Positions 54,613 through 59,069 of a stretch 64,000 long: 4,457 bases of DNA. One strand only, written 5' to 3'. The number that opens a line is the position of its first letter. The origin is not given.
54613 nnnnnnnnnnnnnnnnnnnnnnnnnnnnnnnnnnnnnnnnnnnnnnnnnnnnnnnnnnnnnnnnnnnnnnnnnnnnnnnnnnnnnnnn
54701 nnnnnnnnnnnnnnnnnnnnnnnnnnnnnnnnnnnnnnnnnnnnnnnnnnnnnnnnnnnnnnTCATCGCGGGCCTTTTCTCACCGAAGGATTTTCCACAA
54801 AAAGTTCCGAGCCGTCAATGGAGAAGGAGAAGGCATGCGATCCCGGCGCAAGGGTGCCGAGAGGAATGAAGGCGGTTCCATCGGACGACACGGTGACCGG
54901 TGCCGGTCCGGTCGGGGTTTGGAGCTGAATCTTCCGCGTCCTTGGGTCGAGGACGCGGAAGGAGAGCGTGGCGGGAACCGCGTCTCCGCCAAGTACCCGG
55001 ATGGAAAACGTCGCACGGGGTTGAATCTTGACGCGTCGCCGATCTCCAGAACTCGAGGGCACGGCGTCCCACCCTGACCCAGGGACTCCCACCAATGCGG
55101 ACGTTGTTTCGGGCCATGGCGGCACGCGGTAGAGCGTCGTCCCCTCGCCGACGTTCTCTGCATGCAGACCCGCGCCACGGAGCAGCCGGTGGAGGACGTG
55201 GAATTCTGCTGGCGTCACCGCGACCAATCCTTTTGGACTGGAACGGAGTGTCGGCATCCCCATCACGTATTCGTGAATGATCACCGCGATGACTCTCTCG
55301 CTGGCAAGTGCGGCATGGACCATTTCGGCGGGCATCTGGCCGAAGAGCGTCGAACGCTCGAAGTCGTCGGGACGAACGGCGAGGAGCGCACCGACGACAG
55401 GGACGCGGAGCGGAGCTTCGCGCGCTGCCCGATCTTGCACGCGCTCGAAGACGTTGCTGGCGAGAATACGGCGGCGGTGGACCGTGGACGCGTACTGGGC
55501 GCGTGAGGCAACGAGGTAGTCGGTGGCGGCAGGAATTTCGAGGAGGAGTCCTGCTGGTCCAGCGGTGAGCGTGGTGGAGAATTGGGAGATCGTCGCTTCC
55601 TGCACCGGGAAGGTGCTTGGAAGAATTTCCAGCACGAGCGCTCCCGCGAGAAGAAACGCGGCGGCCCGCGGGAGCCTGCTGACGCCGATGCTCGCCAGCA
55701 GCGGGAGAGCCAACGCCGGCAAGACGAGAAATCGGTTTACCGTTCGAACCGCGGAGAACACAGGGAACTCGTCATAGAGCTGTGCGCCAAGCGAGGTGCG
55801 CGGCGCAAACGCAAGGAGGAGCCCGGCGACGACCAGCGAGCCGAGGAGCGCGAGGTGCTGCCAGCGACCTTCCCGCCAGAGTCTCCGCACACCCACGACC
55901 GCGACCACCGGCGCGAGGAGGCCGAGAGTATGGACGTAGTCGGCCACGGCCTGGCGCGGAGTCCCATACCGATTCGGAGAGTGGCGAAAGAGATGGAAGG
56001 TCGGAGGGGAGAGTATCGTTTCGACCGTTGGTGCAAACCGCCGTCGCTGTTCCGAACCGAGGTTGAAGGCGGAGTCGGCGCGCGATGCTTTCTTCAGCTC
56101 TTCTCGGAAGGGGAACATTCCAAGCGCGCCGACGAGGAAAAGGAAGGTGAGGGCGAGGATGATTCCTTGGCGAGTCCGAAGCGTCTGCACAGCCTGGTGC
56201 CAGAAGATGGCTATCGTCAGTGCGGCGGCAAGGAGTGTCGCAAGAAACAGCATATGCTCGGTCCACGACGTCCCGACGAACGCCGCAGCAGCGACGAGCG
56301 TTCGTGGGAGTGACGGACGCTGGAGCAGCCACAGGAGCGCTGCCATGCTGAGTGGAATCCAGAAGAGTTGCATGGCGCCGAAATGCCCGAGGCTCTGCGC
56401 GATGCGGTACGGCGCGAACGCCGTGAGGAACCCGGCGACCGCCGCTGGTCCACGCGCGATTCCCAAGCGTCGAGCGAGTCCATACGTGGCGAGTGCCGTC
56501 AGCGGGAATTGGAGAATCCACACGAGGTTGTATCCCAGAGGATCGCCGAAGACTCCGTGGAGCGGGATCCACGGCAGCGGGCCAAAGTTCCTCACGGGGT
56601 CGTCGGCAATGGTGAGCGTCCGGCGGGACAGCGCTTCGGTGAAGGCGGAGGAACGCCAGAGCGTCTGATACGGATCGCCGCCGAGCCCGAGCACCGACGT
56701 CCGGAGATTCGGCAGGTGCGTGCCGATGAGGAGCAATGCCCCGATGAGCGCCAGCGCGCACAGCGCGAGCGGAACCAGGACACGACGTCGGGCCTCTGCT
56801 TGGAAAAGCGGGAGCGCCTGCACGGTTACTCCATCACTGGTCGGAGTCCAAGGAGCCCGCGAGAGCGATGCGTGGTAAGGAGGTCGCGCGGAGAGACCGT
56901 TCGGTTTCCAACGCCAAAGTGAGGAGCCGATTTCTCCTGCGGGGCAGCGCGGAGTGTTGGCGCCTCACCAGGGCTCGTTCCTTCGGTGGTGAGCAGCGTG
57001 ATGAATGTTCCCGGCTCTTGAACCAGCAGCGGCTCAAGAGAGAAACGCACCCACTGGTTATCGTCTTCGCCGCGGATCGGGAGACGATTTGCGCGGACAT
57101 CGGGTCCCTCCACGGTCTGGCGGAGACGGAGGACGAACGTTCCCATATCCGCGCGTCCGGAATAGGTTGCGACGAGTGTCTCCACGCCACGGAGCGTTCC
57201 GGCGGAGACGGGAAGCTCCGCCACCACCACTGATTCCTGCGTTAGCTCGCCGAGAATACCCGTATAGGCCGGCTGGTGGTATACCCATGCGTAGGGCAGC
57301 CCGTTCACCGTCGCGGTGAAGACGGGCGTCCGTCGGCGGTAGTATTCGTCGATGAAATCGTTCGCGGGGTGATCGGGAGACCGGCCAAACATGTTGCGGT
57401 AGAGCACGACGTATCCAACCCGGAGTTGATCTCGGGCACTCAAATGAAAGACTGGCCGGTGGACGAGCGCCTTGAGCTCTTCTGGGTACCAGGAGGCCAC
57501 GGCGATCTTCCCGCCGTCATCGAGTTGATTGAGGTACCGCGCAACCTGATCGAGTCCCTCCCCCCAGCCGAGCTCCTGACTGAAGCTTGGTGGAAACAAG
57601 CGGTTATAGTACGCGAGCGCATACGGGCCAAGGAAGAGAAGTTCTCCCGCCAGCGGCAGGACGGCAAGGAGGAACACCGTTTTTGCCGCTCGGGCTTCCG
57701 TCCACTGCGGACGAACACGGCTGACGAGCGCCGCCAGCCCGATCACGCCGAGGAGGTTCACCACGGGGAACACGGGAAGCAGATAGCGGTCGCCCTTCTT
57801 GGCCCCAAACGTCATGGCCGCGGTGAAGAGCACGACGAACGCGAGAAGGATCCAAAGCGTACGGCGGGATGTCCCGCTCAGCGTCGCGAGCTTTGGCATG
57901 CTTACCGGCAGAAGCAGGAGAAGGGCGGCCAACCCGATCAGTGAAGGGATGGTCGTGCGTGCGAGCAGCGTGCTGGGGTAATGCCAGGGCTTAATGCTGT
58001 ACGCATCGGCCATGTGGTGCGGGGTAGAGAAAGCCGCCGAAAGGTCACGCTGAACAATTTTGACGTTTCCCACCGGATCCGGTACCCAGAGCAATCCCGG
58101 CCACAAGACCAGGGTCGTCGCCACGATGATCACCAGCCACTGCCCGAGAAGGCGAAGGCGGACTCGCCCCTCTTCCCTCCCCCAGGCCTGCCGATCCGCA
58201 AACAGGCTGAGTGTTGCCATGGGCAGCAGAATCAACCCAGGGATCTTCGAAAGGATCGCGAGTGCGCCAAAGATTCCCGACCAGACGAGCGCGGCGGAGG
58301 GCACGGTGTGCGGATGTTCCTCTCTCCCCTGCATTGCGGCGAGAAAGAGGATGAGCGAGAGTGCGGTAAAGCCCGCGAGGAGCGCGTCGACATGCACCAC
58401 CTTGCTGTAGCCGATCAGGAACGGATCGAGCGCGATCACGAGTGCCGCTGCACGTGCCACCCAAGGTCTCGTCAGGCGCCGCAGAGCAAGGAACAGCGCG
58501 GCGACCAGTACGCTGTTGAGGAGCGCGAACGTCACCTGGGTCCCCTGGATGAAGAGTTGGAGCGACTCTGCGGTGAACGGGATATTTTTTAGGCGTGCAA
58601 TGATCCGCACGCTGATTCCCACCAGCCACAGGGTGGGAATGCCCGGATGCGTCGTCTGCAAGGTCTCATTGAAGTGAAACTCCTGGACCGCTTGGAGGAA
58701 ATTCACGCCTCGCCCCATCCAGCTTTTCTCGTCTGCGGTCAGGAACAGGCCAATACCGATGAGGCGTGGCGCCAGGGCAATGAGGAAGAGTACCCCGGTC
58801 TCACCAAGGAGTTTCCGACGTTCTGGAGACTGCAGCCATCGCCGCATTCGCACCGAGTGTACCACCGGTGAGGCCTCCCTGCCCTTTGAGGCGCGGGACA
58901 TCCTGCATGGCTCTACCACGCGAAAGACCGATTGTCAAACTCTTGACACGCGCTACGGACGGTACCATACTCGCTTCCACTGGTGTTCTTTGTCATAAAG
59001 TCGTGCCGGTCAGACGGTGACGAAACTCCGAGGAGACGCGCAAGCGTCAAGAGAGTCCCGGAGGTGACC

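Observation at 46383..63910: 17-kb envelope glycosylation locus: mreB-GT4-secA linkage, four coupled GT4 genes, and at least three tandem ArnT/PMT-like GT-C paralogs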

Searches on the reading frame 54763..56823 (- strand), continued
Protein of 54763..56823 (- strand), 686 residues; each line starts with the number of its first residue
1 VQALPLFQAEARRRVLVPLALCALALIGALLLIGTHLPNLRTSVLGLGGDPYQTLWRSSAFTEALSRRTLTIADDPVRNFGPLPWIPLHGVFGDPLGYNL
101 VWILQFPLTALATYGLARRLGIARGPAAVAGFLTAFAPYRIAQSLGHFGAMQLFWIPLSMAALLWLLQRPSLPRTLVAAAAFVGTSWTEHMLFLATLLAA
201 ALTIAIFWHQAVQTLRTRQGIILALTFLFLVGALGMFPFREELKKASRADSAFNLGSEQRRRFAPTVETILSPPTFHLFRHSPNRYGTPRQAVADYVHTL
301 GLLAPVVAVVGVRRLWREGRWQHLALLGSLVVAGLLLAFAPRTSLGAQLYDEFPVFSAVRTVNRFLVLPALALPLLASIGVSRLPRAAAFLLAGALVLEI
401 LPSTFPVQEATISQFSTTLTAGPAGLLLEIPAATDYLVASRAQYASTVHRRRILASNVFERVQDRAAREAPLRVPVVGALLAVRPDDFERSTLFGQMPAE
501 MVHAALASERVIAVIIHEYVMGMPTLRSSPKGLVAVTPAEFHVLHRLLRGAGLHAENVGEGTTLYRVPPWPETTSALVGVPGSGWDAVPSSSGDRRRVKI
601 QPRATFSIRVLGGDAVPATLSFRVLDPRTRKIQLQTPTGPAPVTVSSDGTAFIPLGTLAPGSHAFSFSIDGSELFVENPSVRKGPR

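Call 82: search_protein_families(library=pfam, alignment_id=A4, max_evalue=0.001)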
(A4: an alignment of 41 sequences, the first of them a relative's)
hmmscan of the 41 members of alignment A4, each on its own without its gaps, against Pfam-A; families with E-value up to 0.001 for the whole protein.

A. member 1, P0044 (686 aa): 0 families

B. families by the number of members that match (of 41 scanned): 8 families
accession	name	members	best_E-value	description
PF09852.15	DUF2079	2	0.00022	Predicted membrane protein (DUF2079)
PF09586.16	YfhO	1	9e-07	Bacterial membrane protein YfhO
PF13385.13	Laminin_G_3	1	1.6e-06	Concanavalin A-like lectin/glucanases superfamily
PF10131.15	PTPS_related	1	1.9e-06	6-pyruvoyl-tetrahydropterin synthase related domain; membrane protein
PF13231.12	PMT_2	1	8.8e-05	Dolichyl-phosphate-mannose-protein mannosyltransferase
PF20176.3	DUF6541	1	0.00015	Family of unknown function (DUF6541)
PF24677.1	DUF7657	1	0.00043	Domain of unknown function (DUF7657)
PF23015.2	zf-WIZ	1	0.00065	Zinc finger found in WIZ protein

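Call 84: find_encoding_contigs(protein=P0133, flank=8000, max_places=2)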
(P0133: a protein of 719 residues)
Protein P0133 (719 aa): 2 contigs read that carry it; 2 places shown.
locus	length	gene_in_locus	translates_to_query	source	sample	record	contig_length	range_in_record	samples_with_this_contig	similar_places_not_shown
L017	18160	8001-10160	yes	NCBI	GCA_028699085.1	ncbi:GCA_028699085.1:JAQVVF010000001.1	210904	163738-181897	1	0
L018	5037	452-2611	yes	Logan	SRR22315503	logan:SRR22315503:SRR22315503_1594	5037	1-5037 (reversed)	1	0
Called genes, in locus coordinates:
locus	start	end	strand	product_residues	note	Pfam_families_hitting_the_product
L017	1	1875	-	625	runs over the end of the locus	-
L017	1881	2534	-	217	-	PF13489:Methyltransf_23 (weak), PF13847:Methyltransf_31 (faint), PF08241:Methyltransf_11, PF13649:Methyltransf_25 (weak)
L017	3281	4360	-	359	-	PF01073:3Beta_HSD, PF01370:Epimerase, PF02719:Polysacc_synt_2 (weak), PF07993:NAD_binding_4, PF16363:GDP_Man_Dehyd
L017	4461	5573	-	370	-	PF01073:3Beta_HSD (weak), PF01370:Epimerase, PF02719:Polysacc_synt_2, PF04321:RmlD_sub_bind, PF16363:GDP_Man_Dehyd, PF07993:NAD_binding_4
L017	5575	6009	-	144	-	PF04138:GtrA_DPMS_TM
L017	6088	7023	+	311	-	PF00535:Glycos_transf_2, PF10111:Glyco_tranf_2_2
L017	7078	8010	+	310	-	PF01073:3Beta_HSD, PF01370:Epimerase, PF02719:Polysacc_synt_2 (faint), PF04321:RmlD_sub_bind (weak), PF07993:NAD_binding_4 (faint), PF16363:GDP_Man_Dehyd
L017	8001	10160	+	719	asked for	-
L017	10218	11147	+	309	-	PF13641:Glyco_tranf_2_3 (weak), PF00535:Glycos_transf_2, PF26629:GT2_TM_C (weak)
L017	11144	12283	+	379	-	PF13439:Glyco_transf_4, PF13579:Glyco_trans_4_4, PF20706:GT4-conflict (weak), PF00534:Glycos_transf_1, PF13692:Glyco_trans_1_4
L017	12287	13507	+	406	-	PF13439:Glyco_transf_4, PF13579:Glyco_trans_4_4, PF20706:GT4-conflict, PF00534:Glycos_transf_1, PF13692:Glyco_trans_1_4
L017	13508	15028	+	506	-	-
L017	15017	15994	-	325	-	PF00535:Glycos_transf_2, PF13641:Glyco_tranf_2_3, PF13632:Glyco_trans_2_3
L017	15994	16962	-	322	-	PF00535:Glycos_transf_2, PF13641:Glyco_tranf_2_3, PF13632:Glyco_trans_2_3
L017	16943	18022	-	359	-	PF13692:Glyco_trans_1_4, PF00534:Glycos_transf_1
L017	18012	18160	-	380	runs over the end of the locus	PF20706:GT4-conflict (weak), PF00534:Glycos_transf_1, PF13692:Glyco_trans_1_4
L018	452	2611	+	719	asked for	-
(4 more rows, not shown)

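Call 85: find_encoding_contigs(protein=P0197, flank=8000, max_places=1)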
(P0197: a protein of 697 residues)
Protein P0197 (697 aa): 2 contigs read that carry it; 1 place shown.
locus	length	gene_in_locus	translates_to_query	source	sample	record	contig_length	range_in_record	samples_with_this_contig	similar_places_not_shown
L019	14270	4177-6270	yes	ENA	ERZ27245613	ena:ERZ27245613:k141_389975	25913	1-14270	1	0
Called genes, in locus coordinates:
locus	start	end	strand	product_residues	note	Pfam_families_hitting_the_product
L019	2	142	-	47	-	?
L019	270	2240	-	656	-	PF11832:DUF3352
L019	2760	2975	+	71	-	-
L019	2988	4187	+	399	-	PF13439:Glyco_transf_4, PF13579:Glyco_trans_4_4 (weak), PF20706:GT4-conflict (weak), PF00534:Glycos_transf_1, PF13692:Glyco_trans_1_4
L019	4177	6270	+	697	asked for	-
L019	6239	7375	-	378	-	PF01590:GAF (weak), PF13185:GAF_2 (faint)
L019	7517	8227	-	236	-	PF00072:Response_reg, PF00486:Trans_reg_C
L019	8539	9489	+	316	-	PF00583:Acetyltransf_1 (faint)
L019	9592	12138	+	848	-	PF17764:PriA_3primeBD, PF00270:DEAD, PF04851:ResIII, PF00271:Helicase_C (weak), PF18074:PriA_C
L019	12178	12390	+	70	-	-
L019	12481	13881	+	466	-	PF01327:Pep_deformylase, PF03372:Exo_endo_phos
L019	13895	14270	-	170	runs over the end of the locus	-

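Call 86: find_encoding_contigs(protein=P0139, flank=8000, max_places=1)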
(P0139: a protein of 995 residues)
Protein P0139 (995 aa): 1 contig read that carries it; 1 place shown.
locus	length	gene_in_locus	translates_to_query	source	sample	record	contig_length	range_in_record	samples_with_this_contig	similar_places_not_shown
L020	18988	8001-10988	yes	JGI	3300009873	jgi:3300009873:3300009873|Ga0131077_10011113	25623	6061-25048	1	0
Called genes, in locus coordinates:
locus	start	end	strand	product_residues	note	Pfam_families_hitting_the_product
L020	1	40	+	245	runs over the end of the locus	PF05219:DREV (weak), PF13489:Methyltransf_23, PF08241:Methyltransf_11, PF08242:Methyltransf_12, PF13649:Methyltransf_25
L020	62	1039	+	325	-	PF00106:adh_short (weak), PF01073:3Beta_HSD, PF01370:Epimerase, PF02719:Polysacc_synt_2, PF04321:RmlD_sub_bind, PF07993:NAD_binding_4, PF16363:GDP_Man_Dehyd, PF13460:NAD_binding_10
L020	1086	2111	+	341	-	PF13641:Glyco_tranf_2_3, PF00535:Glycos_transf_2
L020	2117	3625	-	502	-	PF01943:Polysacc_synt, PF13440:Polysacc_synt_3, PF03023:MurJ, PF01554:MatE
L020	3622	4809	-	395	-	PF13439:Glyco_transf_4, PF13579:Glyco_trans_4_4, PF20706:GT4-conflict (weak), PF00534:Glycos_transf_1, PF13692:Glyco_trans_1_4, PF13524:Glyco_trans_1_2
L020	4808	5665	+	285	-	PF00535:Glycos_transf_2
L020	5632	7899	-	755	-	PF13231:PMT_2 (weak)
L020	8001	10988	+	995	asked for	-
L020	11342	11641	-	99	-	-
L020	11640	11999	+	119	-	PF07479:NAD_Gly3P_dh_C, PF20618:GPD_NAD_C_bact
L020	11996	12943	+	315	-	PF02729:OTCace_N, PF00185:OTCace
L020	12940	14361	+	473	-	PF01943:Polysacc_synt, PF03023:MurJ, PF13440:Polysacc_synt_3, PF01554:MatE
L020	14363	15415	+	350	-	PF13692:Glyco_trans_1_4 (faint), PF00534:Glycos_transf_1 (weak)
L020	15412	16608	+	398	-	PF13439:Glyco_transf_4, PF13579:Glyco_trans_4_4, PF20706:GT4-conflict, PF00534:Glycos_transf_1, PF13692:Glyco_trans_1_4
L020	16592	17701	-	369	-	PF13439:Glyco_transf_4, PF13579:Glyco_trans_4_4, PF20706:GT4-conflict (faint), PF00534:Glycos_transf_1, PF13692:Glyco_trans_1_4, PF13524:Glyco_trans_1_2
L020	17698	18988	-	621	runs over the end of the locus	?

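Call 89: search_protein_families(library=ncbifam, proteins=[L015:16716-18056:-], max_evalue=1e-8)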
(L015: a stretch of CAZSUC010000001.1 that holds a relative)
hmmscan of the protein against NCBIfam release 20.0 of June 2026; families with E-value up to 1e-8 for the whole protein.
L015:16716-18056:- (446 aa): 6 families
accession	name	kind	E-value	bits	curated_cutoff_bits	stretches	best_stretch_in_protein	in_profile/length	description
TIGR02195.1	heptsyl_trn_II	equivalog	9.7e-40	136.7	134.6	1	101-442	1-337/339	lipopolysaccharide heptosyltransferase II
NF008162.0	PRK10916.1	equivalog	4.5e-29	101.7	569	1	101-440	2-340/348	ADP-heptose--LPS heptosyltransferase RfaF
TIGR02201.1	heptsyl_trn_III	equivalog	1.2e-24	87.1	170.2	1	102-415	2-317/344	putative lipopolysaccharide heptosyltransferase III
TIGR02193.1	heptsyl_trn_I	equivalog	3.3e-21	75.8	185.3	1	101-408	1-305/320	lipopolysaccharide heptosyltransferase I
NF007742.0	PRK10422.1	equivalog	4.1e-18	65.3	467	1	98-405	4-309/352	lipopolysaccharide core heptosyltransferase RfaQ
NF008204.0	PRK10964.1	equivalog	1e-09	38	437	1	296-408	192-303/322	lipopolysaccharide heptosyltransferase RfaC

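Call 91: search_protein_families(library=pfam, proteins=[P0066, P0067, P0069, P0068, P0130, P0192, P0159], max_evalue=0.01)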
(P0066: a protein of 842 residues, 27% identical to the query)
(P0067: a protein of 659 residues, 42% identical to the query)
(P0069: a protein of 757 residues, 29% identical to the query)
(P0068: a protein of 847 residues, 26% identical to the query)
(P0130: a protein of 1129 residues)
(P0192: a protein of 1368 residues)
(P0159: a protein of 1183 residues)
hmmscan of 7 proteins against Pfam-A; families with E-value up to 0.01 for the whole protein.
P0066 (842 aa): 1 family
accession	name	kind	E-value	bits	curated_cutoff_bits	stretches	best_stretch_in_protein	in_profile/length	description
PF19510.5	DUF6044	-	1.2e-05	24.4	27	1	90-248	86-236/564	Protein of unknown function (DUF6044)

P0067 (659 aa): 3 families
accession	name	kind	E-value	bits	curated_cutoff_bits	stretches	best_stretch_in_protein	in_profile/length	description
PF10131.15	PTPS_related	-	0.00052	19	26.4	1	95-212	15-135/621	6-pyruvoyl-tetrahydropterin synthase related domain; membrane protein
PF09586.16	YfhO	-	0.00059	18.8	28.5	1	107-277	93-261/835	Bacterial membrane protein YfhO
PF19510.5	DUF6044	-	0.0035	16.3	27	1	101-245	91-232/564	Protein of unknown function (DUF6044)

P0069 (757 aa): 0 families

P0068 (847 aa): 1 family
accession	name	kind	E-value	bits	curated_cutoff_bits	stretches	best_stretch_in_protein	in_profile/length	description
PF09586.16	YfhO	-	0.0016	17.4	28.5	1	104-246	92-233/835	Bacterial membrane protein YfhO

P0130 (1129 aa): 0 families

P0192 (1368 aa): 1 family
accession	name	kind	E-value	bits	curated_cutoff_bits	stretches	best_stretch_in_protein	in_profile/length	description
PF13385.13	Laminin_G_3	-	1.6e-06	28.8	27.6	0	1224-1334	16-117/151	Concanavalin A-like lectin/glucanases superfamily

P0159 (1183 aa): 0 families

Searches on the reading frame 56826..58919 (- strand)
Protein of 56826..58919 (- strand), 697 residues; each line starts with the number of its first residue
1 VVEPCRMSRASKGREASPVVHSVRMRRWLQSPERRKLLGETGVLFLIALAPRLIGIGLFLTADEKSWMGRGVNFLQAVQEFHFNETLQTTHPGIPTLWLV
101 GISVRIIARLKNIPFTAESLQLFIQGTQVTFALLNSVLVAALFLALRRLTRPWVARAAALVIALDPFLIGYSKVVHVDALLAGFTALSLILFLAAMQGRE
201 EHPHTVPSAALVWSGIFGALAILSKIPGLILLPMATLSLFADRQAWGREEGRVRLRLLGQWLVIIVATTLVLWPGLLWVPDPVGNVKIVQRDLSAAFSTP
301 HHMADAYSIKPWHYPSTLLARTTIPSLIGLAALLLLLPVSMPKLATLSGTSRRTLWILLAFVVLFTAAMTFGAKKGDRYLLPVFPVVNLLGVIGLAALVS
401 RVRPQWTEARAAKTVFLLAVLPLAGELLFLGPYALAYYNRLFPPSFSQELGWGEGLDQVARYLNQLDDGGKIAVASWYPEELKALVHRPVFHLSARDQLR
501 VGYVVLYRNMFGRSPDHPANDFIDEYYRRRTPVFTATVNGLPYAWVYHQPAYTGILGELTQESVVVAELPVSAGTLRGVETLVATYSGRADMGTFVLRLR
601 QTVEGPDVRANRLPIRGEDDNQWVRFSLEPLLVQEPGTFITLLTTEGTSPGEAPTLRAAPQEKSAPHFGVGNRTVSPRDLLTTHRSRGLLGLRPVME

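Call 5: search_protein_families(library=pfam, proteins=[window:56826-58919:-], max_evalue=0.1)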
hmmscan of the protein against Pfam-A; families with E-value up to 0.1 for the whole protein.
window:56826-58919:- (697 aa): 4 families
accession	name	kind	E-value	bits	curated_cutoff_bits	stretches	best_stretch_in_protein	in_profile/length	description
PF13231.12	PMT_2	-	1.9e-07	31.9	26.1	1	130-273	27-160/160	Dolichyl-phosphate-mannose-protein mannosyltransferase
PF02366.24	PMT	-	8.8e-06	25.9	22.7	1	132-254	90-212/245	Dolichyl-phosphate-mannose-protein mannosyltransferase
PF20237.3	DUF6594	-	0.0075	16.6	30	1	297-374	153-220/238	Family of unknown function (DUF6594)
PF10939.13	DUF2631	-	0.012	15.9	25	0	202-234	14-47/66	Protein of unknown function (DUF2631)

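Call 11: search_protein_families(library=ncbifam, proteins=[window:56826-58901:-], max_evalue=0.01)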
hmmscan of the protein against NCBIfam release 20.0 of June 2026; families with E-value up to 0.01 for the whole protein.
window:56826-58901:- (691 aa): 0 families
